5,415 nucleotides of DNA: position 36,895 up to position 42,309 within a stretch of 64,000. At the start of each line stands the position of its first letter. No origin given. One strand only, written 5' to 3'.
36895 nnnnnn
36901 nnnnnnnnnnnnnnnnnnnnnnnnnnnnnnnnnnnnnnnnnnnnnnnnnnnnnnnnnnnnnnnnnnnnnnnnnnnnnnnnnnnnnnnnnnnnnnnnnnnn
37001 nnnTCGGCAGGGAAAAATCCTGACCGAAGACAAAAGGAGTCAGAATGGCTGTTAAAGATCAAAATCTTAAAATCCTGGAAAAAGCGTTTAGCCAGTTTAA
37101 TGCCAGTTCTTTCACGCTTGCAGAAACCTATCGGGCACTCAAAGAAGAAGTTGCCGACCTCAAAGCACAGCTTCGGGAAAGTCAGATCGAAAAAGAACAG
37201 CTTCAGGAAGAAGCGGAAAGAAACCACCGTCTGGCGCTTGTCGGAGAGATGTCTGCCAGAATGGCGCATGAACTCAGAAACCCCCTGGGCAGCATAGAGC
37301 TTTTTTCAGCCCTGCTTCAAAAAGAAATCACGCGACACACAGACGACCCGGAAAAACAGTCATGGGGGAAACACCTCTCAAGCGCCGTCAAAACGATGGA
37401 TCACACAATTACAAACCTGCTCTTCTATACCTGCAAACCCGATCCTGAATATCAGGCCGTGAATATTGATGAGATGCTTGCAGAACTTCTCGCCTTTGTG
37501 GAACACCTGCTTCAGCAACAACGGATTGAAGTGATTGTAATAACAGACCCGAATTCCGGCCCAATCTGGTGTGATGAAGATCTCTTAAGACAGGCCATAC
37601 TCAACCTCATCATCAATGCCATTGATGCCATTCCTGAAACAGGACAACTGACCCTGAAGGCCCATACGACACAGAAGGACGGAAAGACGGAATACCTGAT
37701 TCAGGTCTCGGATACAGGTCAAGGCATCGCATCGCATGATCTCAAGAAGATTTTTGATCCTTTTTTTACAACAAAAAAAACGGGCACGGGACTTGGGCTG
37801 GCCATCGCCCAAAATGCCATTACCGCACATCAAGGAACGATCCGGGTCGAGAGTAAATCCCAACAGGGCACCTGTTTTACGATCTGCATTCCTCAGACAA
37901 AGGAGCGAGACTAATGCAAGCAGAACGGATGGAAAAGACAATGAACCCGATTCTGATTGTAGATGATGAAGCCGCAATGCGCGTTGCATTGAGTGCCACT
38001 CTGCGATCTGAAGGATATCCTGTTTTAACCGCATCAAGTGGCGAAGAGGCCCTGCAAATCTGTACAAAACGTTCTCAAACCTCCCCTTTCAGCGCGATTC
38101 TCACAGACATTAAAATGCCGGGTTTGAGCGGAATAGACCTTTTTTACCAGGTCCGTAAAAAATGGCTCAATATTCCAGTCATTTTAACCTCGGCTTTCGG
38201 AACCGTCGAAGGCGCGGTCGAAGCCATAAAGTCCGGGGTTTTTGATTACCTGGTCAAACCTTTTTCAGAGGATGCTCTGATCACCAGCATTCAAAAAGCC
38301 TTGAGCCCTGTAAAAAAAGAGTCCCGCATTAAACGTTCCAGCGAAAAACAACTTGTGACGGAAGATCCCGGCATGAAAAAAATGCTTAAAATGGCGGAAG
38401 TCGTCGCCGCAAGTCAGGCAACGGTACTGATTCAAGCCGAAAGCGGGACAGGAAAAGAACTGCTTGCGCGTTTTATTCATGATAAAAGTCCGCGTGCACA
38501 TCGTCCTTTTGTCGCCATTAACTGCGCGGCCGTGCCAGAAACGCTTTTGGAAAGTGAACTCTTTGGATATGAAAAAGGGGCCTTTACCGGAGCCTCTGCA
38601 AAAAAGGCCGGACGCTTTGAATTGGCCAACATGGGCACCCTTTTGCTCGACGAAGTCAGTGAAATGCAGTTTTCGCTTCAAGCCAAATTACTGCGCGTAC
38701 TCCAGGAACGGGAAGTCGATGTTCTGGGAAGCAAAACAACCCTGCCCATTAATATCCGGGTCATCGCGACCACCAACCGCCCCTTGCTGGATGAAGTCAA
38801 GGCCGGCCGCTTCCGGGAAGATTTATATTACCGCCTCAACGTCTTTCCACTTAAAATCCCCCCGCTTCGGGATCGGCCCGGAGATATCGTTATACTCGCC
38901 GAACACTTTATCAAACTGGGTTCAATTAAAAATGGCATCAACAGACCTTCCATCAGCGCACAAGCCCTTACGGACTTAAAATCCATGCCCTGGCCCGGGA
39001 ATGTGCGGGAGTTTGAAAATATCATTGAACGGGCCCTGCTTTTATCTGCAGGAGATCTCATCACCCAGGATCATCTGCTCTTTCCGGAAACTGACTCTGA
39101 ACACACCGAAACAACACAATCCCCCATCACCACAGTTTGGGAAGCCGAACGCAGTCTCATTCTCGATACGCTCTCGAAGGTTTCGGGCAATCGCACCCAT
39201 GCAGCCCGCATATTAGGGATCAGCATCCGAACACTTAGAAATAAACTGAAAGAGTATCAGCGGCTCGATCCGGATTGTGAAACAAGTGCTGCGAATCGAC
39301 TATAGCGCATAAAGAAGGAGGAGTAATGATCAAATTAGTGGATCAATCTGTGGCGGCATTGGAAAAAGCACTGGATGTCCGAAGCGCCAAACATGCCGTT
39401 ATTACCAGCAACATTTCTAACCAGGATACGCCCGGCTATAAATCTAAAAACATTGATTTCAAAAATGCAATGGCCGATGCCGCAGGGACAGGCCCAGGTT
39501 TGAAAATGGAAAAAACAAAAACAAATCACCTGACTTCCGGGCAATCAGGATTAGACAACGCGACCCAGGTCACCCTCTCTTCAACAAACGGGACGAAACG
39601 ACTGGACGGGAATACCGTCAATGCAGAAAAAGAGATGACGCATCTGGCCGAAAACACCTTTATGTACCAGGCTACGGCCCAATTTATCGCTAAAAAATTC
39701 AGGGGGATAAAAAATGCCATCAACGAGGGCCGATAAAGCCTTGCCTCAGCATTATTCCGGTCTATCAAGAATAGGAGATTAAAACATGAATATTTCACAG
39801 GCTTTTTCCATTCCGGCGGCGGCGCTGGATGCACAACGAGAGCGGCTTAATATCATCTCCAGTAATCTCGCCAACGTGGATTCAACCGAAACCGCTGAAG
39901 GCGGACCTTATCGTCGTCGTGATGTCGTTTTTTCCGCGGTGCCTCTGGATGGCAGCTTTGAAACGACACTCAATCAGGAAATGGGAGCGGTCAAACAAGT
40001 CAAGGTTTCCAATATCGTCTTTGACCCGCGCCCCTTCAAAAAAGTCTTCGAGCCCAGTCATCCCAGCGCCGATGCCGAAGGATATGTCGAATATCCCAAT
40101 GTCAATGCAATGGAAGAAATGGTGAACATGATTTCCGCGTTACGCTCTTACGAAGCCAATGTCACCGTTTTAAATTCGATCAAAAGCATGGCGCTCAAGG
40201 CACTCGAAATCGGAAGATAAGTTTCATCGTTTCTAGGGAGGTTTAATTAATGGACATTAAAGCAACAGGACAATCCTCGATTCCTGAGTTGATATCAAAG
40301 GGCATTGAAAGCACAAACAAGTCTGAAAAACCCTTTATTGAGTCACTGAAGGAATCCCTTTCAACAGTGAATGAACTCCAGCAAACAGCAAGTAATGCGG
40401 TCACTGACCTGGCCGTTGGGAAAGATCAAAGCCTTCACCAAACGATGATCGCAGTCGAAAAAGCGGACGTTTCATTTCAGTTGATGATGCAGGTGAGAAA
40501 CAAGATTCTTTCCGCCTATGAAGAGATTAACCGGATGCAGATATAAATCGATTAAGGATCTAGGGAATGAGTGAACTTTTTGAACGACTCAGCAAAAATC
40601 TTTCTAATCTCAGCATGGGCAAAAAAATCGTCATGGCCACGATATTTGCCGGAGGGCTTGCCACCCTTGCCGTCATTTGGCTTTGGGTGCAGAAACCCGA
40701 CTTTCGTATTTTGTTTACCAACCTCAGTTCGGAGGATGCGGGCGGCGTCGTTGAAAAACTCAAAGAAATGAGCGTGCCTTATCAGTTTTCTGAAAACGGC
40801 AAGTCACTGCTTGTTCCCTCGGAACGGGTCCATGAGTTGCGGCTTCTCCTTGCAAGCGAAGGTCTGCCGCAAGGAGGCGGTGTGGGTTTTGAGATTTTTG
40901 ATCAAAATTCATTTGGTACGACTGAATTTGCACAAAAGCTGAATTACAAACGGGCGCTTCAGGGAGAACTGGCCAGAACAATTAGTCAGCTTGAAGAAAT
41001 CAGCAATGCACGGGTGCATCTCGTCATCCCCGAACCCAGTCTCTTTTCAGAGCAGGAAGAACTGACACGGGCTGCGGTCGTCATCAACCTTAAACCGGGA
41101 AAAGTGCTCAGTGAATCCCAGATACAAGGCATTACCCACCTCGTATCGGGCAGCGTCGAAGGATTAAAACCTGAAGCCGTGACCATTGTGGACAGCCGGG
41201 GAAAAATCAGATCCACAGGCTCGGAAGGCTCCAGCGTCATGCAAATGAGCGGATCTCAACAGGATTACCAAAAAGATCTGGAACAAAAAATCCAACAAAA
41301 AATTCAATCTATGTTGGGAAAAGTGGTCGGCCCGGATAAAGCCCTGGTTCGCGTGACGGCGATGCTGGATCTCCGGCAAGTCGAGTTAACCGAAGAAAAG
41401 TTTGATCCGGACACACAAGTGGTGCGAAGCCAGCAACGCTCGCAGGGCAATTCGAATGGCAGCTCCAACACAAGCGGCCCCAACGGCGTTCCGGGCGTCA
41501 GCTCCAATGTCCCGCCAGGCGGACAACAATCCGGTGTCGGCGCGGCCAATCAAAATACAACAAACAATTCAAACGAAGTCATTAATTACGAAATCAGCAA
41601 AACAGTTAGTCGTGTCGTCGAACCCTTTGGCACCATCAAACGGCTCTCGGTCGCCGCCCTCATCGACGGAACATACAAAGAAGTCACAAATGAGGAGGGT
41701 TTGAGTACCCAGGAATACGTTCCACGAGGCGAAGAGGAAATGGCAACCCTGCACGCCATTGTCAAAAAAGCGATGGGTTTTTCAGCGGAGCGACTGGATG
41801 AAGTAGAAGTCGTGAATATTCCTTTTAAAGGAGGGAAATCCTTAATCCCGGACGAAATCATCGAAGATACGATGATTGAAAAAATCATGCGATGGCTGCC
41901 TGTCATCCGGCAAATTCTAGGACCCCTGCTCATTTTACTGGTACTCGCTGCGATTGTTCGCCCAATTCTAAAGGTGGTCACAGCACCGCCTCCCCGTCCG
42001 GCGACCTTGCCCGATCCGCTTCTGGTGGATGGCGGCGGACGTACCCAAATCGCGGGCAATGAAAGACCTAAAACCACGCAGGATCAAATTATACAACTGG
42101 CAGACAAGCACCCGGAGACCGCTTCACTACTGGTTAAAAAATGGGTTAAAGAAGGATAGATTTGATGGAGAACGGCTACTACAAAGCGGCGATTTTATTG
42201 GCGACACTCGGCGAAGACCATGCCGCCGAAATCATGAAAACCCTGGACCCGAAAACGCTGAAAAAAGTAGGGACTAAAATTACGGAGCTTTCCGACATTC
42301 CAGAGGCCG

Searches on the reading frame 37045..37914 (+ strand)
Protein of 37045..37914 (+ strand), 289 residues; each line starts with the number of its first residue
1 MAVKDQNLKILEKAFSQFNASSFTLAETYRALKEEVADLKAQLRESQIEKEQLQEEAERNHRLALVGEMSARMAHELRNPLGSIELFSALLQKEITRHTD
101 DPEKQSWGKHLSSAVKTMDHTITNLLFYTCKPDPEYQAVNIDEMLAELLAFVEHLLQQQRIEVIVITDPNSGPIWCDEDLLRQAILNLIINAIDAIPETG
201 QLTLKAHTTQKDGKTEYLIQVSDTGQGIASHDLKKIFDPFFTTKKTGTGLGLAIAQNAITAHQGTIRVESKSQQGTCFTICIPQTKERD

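Call 24: search_protein_families(library=pfam, proteins=[window:37045-37914:+], max_evalue=0.001)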
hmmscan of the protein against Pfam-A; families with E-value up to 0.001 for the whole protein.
window:37045-37914:+ (289 aa): 3 families
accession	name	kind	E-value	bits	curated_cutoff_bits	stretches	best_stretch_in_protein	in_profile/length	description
PF02518.31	HATPase_c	-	8.7e-28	97.4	26.4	1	177-285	2-110/111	Histidine kinase-, DNA gyrase B-, and HSP90-like ATPase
PF00512.31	HisKA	-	1.7e-09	38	26.9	1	67-129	3-61/66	His Kinase A (phospho-acceptor) domain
PF13589.12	HATPase_c_3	-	9.7e-05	22.9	25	0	182-244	4-60/137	Histidine kinase-, DNA gyrase B-, and HSP90-like ATPase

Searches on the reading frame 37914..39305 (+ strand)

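Call 24: search_protein_families(library=pfam, proteins=[window:37914-39305:+], max_evalue=0.001)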
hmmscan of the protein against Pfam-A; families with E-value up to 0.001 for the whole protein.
window:37914-39305:+ (463 aa): 10 families
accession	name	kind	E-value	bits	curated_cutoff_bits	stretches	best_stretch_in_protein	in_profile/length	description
PF00158.32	Sigma54_activat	-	1.9e-68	229.8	20.2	1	148-313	2-167/168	Sigma-54 interaction domain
PF00072.30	Response_reg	-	1.3e-26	93.3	30.2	1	13-126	1-110/111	Response regulator receiver domain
PF25601.1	AAA_lid_14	-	2.5e-19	69.3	27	1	319-397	1-79/87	AAA+ ATPase lid domain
PF14532.12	Sigma54_activ_2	-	1.2e-18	68.1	25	1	154-318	7-138/138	Sigma-54 interaction domain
PF02954.25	HTH_8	-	3.7e-14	52.6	22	1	407-448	1-42/42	Bacterial regulatory protein, Fis family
PF01078.27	Mg_chelatase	-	6.1e-06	26.2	20.3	0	226-288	93-157/207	Magnesium chelatase, subunit ChlI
PF07728.20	AAA_5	-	5.1e-05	23.7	22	1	171-290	2-124/139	AAA domain (dynein-related subfamily)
PF07726.17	AAA_3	-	0.00021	21.6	27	1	171-288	2-111/131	ATPase family associated with various cellular activities (AAA)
PF00493.29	MCM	-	0.00023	20.8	23.3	1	132-288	25-172/224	MCM P-loop domain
PF00004.35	AAA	-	0.00061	20.7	21.2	0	172-305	2-128/131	ATPase family associated with various cellular activities (AAA)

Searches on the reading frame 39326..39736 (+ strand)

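Call 24: search_protein_families(library=pfam, proteins=[window:39326-39736:+], max_evalue=0.001)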
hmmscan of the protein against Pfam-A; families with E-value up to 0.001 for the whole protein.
window:39326-39736:+ (136 aa): 1 family
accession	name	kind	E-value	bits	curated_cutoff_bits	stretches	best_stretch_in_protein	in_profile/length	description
PF00460.25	Flg_bb_rod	-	6.4e-06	26.5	20.7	1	15-39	7-31/31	Flagella basal body rod protein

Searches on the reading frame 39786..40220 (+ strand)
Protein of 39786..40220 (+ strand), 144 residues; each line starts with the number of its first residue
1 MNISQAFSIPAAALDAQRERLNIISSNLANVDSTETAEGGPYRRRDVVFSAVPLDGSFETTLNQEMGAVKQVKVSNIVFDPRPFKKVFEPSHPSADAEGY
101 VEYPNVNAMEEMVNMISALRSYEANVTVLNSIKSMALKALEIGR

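Call 24: search_protein_families(library=pfam, proteins=[window:39786-40220:+], max_evalue=0.001)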
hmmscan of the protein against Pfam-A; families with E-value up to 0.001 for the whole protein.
window:39786-40220:+ (144 aa): 2 families
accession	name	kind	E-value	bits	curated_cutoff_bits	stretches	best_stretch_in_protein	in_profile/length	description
PF06429.18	Flg_bbr_C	-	3.8e-15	55.6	23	1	98-141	2-45/46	Flagellar basal body rod FlgEFG protein C-terminal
PF00460.25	Flg_bb_rod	-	8.3e-07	29.3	20.7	1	13-35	7-28/31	Flagella basal body rod protein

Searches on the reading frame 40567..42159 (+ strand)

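Call 24: search_protein_families(library=pfam, proteins=[window:40567-42159:+], max_evalue=0.001)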
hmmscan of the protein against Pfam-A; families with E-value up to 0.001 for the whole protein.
window:40567-42159:+ (530 aa): 2 families
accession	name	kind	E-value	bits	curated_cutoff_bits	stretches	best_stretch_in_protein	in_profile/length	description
PF01514.23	YscJ_FliF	-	5.3e-68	228.8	24.4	1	42-214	2-176/179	Secretory protein of YscJ/FliF family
PF08345.17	YscJ_FliF_C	-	5.5e-44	150.6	23.8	1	250-420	1-147/147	Flagellar M-ring protein C-terminal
